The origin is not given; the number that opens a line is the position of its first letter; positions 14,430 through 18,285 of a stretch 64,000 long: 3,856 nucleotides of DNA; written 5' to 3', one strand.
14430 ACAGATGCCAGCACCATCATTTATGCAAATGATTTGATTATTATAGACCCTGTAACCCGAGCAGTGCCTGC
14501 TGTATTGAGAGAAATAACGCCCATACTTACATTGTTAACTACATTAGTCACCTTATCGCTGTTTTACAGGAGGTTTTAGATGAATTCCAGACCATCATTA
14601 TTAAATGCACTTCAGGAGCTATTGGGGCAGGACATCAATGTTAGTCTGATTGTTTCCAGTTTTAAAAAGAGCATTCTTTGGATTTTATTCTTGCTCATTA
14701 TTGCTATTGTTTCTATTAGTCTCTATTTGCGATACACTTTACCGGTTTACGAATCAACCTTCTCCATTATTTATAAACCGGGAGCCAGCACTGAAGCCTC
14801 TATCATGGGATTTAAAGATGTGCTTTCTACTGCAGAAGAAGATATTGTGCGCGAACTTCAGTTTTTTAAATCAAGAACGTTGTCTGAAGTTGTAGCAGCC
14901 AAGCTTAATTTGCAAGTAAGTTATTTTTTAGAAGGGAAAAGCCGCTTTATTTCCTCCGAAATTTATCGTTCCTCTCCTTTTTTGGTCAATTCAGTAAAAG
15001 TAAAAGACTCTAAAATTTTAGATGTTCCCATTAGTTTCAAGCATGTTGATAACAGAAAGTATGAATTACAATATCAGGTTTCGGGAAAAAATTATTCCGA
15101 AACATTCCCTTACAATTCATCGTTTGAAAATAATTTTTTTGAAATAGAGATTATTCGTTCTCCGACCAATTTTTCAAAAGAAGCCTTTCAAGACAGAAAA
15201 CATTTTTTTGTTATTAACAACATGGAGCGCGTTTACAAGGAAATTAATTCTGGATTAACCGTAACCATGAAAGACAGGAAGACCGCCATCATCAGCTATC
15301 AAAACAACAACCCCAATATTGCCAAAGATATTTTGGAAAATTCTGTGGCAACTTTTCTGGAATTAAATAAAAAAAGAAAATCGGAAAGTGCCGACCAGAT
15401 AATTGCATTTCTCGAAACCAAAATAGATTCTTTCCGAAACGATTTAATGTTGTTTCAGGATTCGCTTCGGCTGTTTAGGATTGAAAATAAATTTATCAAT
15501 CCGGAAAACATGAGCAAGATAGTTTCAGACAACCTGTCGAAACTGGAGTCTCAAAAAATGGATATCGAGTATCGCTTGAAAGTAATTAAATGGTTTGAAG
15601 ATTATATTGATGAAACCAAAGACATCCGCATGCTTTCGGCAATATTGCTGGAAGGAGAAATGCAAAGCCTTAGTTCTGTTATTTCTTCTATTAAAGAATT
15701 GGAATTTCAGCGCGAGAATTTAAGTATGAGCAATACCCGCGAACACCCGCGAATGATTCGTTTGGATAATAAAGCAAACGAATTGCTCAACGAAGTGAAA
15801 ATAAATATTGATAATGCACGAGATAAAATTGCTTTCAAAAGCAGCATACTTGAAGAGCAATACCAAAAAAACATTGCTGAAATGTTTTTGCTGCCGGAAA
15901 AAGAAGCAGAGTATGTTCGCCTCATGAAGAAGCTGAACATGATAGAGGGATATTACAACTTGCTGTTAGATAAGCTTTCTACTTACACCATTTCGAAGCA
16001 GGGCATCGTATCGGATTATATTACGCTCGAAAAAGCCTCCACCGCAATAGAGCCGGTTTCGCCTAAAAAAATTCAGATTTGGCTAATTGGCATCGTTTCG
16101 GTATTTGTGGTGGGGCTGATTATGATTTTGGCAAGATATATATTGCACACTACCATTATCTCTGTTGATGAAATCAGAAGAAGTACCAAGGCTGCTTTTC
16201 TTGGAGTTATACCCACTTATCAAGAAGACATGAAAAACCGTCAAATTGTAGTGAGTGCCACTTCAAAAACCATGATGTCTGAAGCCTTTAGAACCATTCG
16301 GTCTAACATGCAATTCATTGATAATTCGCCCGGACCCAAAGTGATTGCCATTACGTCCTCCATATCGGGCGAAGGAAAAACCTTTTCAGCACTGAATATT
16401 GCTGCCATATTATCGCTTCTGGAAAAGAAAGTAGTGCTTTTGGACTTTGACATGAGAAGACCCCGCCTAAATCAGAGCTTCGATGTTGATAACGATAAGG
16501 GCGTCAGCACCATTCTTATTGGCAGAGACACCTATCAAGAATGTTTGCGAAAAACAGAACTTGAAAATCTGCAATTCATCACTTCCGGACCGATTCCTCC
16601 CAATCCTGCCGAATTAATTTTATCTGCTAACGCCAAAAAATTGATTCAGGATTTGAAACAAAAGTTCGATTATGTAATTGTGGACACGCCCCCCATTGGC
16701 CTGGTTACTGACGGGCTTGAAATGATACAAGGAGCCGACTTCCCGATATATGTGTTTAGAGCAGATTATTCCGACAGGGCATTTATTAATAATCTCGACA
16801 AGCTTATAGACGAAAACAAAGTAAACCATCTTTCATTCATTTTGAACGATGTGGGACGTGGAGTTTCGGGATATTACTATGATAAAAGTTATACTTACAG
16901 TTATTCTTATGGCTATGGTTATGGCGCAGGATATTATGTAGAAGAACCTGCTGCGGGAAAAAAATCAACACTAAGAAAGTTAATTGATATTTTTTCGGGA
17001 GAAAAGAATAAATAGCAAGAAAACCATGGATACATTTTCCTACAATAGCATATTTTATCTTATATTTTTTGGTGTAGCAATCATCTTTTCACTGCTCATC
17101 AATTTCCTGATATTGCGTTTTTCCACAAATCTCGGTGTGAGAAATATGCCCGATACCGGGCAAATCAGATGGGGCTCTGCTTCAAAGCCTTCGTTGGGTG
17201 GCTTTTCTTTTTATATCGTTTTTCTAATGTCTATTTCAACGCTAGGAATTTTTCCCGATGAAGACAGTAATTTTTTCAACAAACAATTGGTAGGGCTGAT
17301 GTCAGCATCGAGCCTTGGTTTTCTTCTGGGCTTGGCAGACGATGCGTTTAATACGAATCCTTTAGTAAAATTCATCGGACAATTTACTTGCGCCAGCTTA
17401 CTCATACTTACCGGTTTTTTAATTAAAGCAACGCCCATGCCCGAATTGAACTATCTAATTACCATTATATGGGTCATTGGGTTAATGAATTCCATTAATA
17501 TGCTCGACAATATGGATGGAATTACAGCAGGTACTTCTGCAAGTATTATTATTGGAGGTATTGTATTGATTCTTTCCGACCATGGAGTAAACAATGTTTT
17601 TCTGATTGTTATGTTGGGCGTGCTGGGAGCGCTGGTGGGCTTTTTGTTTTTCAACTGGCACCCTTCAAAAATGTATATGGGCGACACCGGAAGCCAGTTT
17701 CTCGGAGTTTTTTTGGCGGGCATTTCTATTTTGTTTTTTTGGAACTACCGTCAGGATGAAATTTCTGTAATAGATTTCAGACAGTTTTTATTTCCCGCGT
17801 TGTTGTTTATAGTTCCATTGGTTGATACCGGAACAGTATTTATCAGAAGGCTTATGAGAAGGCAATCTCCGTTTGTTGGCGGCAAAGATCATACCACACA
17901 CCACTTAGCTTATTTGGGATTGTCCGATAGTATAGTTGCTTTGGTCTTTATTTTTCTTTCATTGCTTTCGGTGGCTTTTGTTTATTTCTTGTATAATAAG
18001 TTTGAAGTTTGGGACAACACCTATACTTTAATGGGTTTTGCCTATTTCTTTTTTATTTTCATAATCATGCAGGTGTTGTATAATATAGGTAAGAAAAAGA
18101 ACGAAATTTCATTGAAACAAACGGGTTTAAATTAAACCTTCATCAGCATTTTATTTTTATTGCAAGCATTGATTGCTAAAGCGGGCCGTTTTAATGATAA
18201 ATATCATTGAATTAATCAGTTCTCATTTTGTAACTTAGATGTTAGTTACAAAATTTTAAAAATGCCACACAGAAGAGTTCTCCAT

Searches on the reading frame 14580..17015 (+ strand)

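Call 7: search_protein_families(library=pfam, proteins=[window:14580-17015:+], max_evalue=0.001)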
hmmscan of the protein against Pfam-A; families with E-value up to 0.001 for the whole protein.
window:14580-17015:+ (811 aa): 4 families
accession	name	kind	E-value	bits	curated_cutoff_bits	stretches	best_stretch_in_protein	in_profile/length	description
PF13614.12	AAA_31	-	9.8e-14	52.1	27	1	587-706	2-128/177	AAA domain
PF01656.29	CbiA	-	2.8e-07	31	25.4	1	589-691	1-54/125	CobQ/CobB/MinD/ParA nucleotide binding domain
PF10609.15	ParA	-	1.2e-06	28.6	27.1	1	587-705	4-121/246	NUBPL iron-transfer P-loop NTPase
PF13807.11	GNVR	-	2e-06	28.1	27.7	1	442-520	3-81/82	G-rich domain on putative tyrosine kinase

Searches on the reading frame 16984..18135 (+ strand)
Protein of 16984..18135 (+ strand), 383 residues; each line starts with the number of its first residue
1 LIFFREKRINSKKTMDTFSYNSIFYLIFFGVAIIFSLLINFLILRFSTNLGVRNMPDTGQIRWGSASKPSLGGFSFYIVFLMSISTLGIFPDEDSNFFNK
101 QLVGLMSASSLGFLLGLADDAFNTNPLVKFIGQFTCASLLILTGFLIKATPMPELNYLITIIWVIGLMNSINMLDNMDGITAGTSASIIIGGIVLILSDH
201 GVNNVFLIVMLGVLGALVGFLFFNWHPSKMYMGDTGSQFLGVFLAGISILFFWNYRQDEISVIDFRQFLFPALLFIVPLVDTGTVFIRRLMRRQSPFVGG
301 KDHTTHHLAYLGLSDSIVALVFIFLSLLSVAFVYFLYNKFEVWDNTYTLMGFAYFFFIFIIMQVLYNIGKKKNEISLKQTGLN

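Call 7: search_protein_families(library=pfam, proteins=[window:16984-18135:+], max_evalue=0.001)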
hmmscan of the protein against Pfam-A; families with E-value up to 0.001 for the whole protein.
window:16984-18135:+ (383 aa): 1 family
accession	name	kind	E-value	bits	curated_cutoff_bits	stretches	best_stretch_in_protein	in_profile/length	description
PF00953.26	Glycos_transf_4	-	7.9e-27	94.6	27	1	104-250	3-158/160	Glycosyl transferase family 4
